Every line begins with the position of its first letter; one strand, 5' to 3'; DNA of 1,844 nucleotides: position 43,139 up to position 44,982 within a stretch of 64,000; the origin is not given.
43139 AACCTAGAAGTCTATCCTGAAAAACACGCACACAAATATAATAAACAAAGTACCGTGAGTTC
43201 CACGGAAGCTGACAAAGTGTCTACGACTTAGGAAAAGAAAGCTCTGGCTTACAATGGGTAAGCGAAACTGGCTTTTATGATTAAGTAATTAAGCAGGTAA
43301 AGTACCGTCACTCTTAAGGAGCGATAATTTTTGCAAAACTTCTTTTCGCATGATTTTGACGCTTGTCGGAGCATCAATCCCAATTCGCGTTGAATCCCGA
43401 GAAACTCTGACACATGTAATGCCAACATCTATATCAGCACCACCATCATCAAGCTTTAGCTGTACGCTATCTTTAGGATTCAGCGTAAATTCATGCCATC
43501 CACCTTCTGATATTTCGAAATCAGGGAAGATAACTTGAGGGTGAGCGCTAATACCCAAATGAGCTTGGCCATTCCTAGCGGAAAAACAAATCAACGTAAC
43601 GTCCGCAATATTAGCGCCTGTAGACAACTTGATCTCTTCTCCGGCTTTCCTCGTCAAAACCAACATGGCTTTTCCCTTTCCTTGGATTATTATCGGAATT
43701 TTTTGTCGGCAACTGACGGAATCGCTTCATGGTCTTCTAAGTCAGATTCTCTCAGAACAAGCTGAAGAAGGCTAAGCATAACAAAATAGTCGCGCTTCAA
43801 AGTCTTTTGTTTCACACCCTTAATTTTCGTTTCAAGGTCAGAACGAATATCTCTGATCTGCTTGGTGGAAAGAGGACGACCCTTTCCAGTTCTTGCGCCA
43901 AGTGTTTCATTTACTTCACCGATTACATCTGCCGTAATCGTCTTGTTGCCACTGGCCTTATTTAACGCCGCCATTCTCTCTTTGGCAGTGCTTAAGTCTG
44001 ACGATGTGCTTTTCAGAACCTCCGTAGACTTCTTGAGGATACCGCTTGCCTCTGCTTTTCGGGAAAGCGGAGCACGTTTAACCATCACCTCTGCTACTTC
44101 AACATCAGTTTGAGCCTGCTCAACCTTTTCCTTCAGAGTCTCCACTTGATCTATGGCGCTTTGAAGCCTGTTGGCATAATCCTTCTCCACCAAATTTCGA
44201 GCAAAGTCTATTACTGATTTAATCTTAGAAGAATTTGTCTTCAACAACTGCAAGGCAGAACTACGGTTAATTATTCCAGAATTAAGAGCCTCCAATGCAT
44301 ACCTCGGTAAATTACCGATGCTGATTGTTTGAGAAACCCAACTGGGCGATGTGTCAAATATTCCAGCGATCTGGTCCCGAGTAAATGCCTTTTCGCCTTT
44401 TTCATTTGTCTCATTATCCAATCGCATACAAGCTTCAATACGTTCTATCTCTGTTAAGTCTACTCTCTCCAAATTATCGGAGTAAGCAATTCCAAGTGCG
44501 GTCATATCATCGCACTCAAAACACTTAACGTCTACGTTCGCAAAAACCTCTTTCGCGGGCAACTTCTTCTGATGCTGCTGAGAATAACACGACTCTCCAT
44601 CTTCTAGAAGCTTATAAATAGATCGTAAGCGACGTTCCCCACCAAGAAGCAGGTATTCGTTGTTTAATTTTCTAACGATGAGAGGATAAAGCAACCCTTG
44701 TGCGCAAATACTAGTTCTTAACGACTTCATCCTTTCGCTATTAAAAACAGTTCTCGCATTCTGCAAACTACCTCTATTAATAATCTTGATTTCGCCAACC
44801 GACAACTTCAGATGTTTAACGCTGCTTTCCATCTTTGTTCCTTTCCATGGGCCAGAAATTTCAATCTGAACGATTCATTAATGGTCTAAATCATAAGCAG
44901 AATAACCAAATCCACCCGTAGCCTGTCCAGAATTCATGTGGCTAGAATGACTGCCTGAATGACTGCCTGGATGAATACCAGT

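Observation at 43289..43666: Single-chain tandem CsrA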

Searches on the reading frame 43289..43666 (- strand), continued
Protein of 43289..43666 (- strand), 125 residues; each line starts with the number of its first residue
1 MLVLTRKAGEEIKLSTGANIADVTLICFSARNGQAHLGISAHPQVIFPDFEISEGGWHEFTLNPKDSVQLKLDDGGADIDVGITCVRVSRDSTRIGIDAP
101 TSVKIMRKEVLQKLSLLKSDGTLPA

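Call 66: search_protein_families(library=phrogs, proteins=[P0006, P0009, P0014, P0056, P0022, P0024, P0057, P0020], max_evalue=0.001)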
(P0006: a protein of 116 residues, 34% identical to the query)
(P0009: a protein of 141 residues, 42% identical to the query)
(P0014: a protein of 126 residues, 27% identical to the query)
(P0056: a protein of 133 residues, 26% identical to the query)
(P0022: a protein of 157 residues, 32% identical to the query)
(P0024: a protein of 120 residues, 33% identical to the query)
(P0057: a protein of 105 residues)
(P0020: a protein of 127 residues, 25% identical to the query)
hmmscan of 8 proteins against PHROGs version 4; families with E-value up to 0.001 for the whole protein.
P0006 (116 aa): 3 families
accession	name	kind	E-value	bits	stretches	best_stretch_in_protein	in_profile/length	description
phrog_9500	-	transcription regulation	2.5e-25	89.3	2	61-106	2-47/65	CsrA-like regulator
phrog_5527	-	transcription regulation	1.1e-19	71.7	2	61-107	2-48/123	transcriptional regulator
phrog_31572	-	unknown function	1.2e-17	64.9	2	61-108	2-49/105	-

P0009 (141 aa): 3 families
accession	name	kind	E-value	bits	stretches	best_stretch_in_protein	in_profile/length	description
phrog_9500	-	transcription regulation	6.9e-23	81.5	2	77-125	2-50/65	CsrA-like regulator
phrog_5527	-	transcription regulation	1.5e-18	68.1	2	77-123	2-48/123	transcriptional regulator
phrog_31572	-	unknown function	6.6e-16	59.2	2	77-122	2-47/105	-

P0014 (126 aa): 3 families
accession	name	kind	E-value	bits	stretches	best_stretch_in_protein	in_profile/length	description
phrog_9500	-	transcription regulation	1.9e-27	96.1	2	1-49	1-49/65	CsrA-like regulator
phrog_5527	-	transcription regulation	1.4e-19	71.4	2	1-47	1-47/123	transcriptional regulator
phrog_31572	-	unknown function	6.1e-18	65.8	2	1-58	1-56/105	-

P0056 (133 aa): 3 families
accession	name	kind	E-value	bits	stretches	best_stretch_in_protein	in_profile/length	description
phrog_9500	-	transcription regulation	1.3e-23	83.8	2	69-133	8-63/65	CsrA-like regulator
phrog_5527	-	transcription regulation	3.6e-16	60.4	2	68-123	7-53/123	transcriptional regulator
phrog_31572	-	unknown function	3.7e-10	40.7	1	68-128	7-58/105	-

P0022 (157 aa): 3 families
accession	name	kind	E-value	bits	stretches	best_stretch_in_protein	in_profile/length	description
phrog_9500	-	transcription regulation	4.9e-25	88.3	2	65-123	4-58/65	CsrA-like regulator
phrog_5527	-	transcription regulation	1.4e-17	64.9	2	65-133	4-67/123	transcriptional regulator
phrog_31572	-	unknown function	2.8e-09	37.9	1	65-115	4-50/105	-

P0024 (120 aa): 3 families
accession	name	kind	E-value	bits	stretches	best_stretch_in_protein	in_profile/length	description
phrog_9500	-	transcription regulation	8.7e-16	58.7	2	1-44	1-44/65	CsrA-like regulator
phrog_5527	-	transcription regulation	2.6e-14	54.4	2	1-45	1-45/123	transcriptional regulator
phrog_31572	-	unknown function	4.6e-12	46.9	2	1-44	1-44/105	-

P0057 (105 aa): 3 families
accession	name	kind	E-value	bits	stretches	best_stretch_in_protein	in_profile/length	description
phrog_9500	-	transcription regulation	2.4e-15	57.3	1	58-103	2-47/65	CsrA-like regulator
phrog_5527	-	transcription regulation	5.7e-13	50.1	1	58-103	2-47/123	transcriptional regulator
phrog_31572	-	unknown function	4e-07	31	1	57-103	1-47/105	-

P0020 (127 aa): 3 families
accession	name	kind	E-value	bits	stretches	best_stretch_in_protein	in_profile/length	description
phrog_9500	-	transcription regulation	4.7e-34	117.2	2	3-53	1-51/65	CsrA-like regulator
phrog_5527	-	transcription regulation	3e-26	92.9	2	3-54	1-52/123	transcriptional regulator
phrog_31572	-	unknown function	2e-19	70.6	2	69-124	1-50/105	-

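Call 79: find_related_loci(query=A3, collection=viral_contigs, flank=1000)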
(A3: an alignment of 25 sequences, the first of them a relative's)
Query A3 (64 aa) in viral_contigs; peptide patterns used: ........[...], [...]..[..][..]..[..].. (x = any residue, [..] = any of these).
333 stretches matched a pattern; 285 encode a relative of the query (tblastn E <= 1e-3); the best 80 are kept; 80 distinct loci.
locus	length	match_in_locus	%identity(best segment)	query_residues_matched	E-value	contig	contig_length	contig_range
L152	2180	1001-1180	57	1-60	5e-18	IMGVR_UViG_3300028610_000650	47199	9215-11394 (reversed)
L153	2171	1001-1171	56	1-57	1e-17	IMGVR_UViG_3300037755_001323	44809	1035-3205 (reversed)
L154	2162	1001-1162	61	1-54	3e-17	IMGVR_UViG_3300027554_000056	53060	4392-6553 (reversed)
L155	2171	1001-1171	60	1-57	8e-17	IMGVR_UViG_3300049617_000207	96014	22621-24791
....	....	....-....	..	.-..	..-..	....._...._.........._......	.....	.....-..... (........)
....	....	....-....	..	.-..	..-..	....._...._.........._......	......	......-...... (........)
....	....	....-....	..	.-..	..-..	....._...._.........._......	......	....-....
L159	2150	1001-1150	66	1-50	1e-16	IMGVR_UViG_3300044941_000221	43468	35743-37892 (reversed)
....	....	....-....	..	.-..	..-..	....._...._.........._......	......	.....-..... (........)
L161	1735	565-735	53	1-57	2e-16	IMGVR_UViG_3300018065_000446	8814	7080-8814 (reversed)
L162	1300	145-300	67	1-52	3e-16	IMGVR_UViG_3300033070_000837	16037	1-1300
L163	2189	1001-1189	51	1-63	3e-16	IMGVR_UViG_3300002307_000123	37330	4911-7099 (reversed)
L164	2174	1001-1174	48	1-58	5e-16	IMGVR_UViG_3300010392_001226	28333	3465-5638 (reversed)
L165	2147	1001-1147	63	1-49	5e-16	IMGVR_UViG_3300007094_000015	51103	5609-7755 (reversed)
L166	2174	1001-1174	55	1-62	6e-16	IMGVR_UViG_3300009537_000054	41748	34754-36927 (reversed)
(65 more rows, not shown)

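Call 86: predict_structure(alignment_id=A4)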
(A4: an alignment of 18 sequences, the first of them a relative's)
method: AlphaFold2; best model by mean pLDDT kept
length: 133 residues; sequences in the alignment: 18
mean_pLDDT: 82.0   pTM: 0.76
mean pLDDT of the five models: 82.0, 82.0, 81.2, 77.7, 76.8
residues with pLDDT >= 90: 66; 70-90: 40; 50-70: 14; < 50: 13
segments of 3 or more residues with pLDDT < 50: 88-94, 130-133
pLDDT, mean of each block of 10 residues (from residue 1): 92 94 90 91 88 63 86 93 66 59 94 92 73 36
secondary structure, 60 per line:
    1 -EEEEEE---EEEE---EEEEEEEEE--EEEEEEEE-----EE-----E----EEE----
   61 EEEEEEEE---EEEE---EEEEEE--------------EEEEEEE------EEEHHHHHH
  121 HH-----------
elements in order: E2-7 E11-14 E18-26 E29-36 E54-56 E61-68 E72-75 E79-84 E99-105 E112-114 H115-122

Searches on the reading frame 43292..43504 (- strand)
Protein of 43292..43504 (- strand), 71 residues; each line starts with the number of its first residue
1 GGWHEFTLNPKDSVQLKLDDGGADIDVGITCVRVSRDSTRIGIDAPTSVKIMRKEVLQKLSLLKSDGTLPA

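Call 3: search_protein_families(library=pfam, proteins=[window:43292-43504:-], max_evalue=10)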
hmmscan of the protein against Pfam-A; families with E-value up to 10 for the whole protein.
seq(71 aa): 2 families
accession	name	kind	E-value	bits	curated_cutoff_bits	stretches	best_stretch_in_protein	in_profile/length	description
PF02599.21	CsrA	-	1.4e-10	41.4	27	1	26-59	17-50/53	Global regulator protein family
PF07238.19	PilZ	-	0.047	14.5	22.5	1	7-43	43-83/102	PilZ domain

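Call 4: search_protein_families(library=ncbifam, proteins=[window:43292-43504:-], max_evalue=10)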
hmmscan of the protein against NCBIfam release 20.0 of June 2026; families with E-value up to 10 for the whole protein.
seq(71 aa): 3 families
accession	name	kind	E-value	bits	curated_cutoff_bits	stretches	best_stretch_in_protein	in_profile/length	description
TIGR00202.1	csrA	equivalog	2.1e-08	34.2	70.1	1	25-60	16-51/69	carbon storage regulator CsrA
NF002469.0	PRK01712.1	equivalog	1.1e-07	31.7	73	1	26-61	17-52/65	carbon storage regulator CsrA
NF001844.0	PRK00568.1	equivalog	0.0017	18.4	106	1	25-56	16-47/76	carbon storage regulator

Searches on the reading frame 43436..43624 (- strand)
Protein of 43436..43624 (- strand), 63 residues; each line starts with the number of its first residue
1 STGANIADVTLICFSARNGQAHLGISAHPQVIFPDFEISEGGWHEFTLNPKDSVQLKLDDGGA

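Call 29: search_protein_families(library=pfam, proteins=[window:43436-43624:-], max_evalue=10)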
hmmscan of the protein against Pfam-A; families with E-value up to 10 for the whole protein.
seq(63 aa): 0 families

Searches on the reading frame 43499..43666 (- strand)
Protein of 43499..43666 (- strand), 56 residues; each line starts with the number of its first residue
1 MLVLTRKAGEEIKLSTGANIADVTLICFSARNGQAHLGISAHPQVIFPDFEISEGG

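Call 3: search_protein_families(library=pfam, proteins=[window:43499-43666:-], max_evalue=10)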
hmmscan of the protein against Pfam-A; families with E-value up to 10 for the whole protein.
seq(56 aa): 1 family
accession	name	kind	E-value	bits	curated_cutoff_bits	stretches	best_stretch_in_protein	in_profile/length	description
PF02599.21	CsrA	-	4.5e-07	30.2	27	1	1-45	1-40/53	Global regulator protein family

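Call 4: search_protein_families(library=ncbifam, proteins=[window:43499-43666:-], max_evalue=10)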
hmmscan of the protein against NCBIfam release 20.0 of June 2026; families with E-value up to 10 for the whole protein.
seq(56 aa): 2 families
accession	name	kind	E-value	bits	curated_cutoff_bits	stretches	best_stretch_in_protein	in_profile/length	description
TIGR00202.1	csrA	equivalog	0.00012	22.2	70.1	1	1-44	1-39/69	carbon storage regulator CsrA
NF002469.0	PRK01712.1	equivalog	0.00071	19.5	73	1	1-42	1-37/65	carbon storage regulator CsrA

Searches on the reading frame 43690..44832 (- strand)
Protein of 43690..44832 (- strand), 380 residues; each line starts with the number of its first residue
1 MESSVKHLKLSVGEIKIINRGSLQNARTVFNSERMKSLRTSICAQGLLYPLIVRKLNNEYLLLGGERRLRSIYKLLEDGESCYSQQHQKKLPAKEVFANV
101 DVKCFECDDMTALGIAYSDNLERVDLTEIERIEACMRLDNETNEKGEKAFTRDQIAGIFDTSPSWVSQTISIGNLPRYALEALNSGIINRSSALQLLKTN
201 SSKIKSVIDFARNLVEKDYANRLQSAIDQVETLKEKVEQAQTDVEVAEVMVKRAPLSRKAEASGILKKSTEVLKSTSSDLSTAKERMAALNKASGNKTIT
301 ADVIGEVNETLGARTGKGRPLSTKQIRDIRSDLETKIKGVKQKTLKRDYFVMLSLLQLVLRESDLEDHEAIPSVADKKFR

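Call 16: search_protein_families(library=pfam, proteins=[window:43690-44832:-], max_evalue=0.001)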
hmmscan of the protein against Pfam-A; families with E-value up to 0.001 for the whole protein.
window:43690-44832:- (380 aa): 1 family
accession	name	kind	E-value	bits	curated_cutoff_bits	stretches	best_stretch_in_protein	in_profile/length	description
PF02195.25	ParB_N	-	6.5e-10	39.4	26.3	1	14-72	7-65/95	ParB N-terminal domain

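Call 17: search_protein_families(library=phrogs, proteins=[window:43690-44832:-], max_evalue=0.001)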
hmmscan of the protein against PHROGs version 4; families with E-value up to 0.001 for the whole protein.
window:43690-44832:- (380 aa): 9 families
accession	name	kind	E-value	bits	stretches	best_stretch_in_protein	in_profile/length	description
phrog_4715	-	DNA, RNA and nucleotide metabolism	1.6e-21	77.4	1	24-292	160-426/630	ParB-like partition protein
phrog_3264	-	DNA, RNA and nucleotide metabolism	1.3e-19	72.1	1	24-257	61-250/337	ParB-like partition protein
phrog_1033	-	DNA, RNA and nucleotide metabolism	1.9e-11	45.4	1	24-302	47-304/334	ParB-like partition protein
phrog_723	-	DNA, RNA and nucleotide metabolism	1.7e-05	25.7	1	25-164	27-146/223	ParB-like partition protein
phrog_18726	-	unknown function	2.3e-05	24.3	1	15-206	8-207/572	-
phrog_3951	-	unknown function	3.4e-05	24.5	1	28-76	37-87/301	-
phrog_15982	-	unknown function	0.0003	20.9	1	24-258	38-248/453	-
phrog_12047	-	DNA, RNA and nucleotide metabolism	0.00035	21.2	0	35-317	21-275/301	ParB-like partition nuclease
phrog_3694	-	unknown function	0.00035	20.8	1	29-91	40-103/376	-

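Call 51: find_related_loci(query=window:43690-44832:-, collection=viral_contigs, flank=6000)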
Query window:43690-44832:- (380 aa) in viral_contigs; peptide patterns used: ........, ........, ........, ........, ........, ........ (x = any residue, [..] = any of these).
15 stretches matched a pattern, but none encodes a relative of the query by tblastn (E <= 1e-3).
